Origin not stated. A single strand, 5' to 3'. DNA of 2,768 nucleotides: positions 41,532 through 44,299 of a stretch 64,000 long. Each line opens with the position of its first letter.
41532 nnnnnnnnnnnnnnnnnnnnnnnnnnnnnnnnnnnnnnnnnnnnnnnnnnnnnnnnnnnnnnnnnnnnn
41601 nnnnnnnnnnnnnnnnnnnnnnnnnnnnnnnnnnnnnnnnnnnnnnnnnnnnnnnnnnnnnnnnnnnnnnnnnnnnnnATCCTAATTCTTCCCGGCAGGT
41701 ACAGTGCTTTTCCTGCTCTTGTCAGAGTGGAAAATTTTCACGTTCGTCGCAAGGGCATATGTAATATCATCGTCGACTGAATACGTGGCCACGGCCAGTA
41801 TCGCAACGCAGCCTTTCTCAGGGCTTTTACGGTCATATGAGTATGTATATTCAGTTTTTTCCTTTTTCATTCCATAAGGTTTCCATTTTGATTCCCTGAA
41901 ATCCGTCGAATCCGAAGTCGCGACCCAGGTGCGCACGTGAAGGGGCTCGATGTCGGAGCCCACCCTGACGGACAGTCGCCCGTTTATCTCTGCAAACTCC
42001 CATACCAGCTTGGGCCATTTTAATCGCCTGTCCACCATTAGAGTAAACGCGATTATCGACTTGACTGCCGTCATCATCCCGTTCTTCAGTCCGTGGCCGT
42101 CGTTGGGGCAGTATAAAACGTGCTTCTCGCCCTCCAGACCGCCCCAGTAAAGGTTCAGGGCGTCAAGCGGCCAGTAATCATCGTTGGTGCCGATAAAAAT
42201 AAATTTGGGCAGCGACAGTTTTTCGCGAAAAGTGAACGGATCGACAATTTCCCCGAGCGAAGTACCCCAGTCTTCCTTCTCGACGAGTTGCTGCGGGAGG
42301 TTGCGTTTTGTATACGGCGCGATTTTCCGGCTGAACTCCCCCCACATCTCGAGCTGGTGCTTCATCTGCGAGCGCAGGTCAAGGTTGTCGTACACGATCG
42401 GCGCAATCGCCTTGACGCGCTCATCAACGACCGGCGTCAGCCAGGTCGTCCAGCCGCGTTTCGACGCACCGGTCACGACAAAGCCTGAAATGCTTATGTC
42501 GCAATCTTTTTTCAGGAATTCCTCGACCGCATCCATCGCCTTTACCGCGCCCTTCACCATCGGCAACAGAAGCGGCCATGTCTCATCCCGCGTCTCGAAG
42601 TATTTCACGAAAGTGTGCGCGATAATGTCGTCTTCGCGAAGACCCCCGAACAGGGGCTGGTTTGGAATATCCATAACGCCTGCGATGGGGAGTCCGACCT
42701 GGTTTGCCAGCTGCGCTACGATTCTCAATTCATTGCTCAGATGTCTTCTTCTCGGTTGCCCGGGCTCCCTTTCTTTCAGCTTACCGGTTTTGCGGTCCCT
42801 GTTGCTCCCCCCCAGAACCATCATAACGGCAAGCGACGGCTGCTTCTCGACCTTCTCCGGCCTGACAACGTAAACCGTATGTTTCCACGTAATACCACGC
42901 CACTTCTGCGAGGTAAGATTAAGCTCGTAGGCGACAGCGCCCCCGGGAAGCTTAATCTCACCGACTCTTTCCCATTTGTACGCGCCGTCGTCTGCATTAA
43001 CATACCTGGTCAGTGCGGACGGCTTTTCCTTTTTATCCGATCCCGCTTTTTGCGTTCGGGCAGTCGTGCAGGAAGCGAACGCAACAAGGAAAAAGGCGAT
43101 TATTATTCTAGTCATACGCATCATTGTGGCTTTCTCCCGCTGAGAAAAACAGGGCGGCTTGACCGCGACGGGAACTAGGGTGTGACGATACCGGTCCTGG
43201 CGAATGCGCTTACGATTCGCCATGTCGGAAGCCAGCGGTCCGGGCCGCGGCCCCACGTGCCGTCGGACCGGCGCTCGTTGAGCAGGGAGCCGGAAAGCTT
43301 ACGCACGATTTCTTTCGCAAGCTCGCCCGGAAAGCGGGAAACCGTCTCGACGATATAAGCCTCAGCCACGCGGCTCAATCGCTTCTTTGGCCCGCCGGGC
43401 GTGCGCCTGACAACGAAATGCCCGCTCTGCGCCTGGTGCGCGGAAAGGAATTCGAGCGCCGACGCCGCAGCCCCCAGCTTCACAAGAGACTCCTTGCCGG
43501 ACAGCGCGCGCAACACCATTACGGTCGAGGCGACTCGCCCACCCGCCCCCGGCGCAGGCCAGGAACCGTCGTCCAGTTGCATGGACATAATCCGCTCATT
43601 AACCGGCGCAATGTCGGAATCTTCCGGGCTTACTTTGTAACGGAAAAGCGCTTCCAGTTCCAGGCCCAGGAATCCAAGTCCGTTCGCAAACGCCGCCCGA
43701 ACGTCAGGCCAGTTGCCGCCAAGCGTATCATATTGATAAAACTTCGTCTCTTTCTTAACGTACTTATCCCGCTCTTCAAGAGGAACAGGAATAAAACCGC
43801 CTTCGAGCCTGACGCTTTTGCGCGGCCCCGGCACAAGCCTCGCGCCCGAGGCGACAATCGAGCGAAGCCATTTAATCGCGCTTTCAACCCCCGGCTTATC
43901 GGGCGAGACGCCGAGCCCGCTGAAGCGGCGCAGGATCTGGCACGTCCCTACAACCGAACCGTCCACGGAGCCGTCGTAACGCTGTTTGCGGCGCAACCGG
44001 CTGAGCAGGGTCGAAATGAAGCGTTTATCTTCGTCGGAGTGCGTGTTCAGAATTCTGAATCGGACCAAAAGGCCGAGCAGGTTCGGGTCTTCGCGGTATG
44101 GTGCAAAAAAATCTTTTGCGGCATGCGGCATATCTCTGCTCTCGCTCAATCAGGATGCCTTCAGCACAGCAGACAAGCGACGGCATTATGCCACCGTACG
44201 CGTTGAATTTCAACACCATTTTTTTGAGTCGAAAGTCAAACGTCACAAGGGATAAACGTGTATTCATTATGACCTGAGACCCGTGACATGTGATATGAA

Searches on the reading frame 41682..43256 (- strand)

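Call 24: search_protein_families(library=pfam, proteins=[window:41682-43256:-], max_evalue=0.1)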
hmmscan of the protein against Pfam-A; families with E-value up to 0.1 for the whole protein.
window:41682-43256:- (524 aa): 1 family
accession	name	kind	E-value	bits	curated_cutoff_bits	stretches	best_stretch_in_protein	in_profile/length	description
PF10142.15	PhoPQ_related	-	1.4e-103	346.9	20.3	1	82-454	1-367/367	PhoPQ-activated pathogenicity-related protein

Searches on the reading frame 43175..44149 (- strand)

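Call 24: search_protein_families(library=pfam, proteins=[window:43175-44149:-], max_evalue=0.1)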
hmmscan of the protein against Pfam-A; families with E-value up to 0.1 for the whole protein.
window:43175-44149:- (324 aa): 2 families
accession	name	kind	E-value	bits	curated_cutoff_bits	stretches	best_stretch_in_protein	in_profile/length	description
PF13243.12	SQHop_cyclase_C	-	0.0013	18.3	26.1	0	38-98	154-219/319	Squalene-hopene cyclase C-terminal domain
PF13249.12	SQHop_cyclase_N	-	0.067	12.8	26.2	0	178-216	45-84/291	Squalene-hopene cyclase N-terminal domain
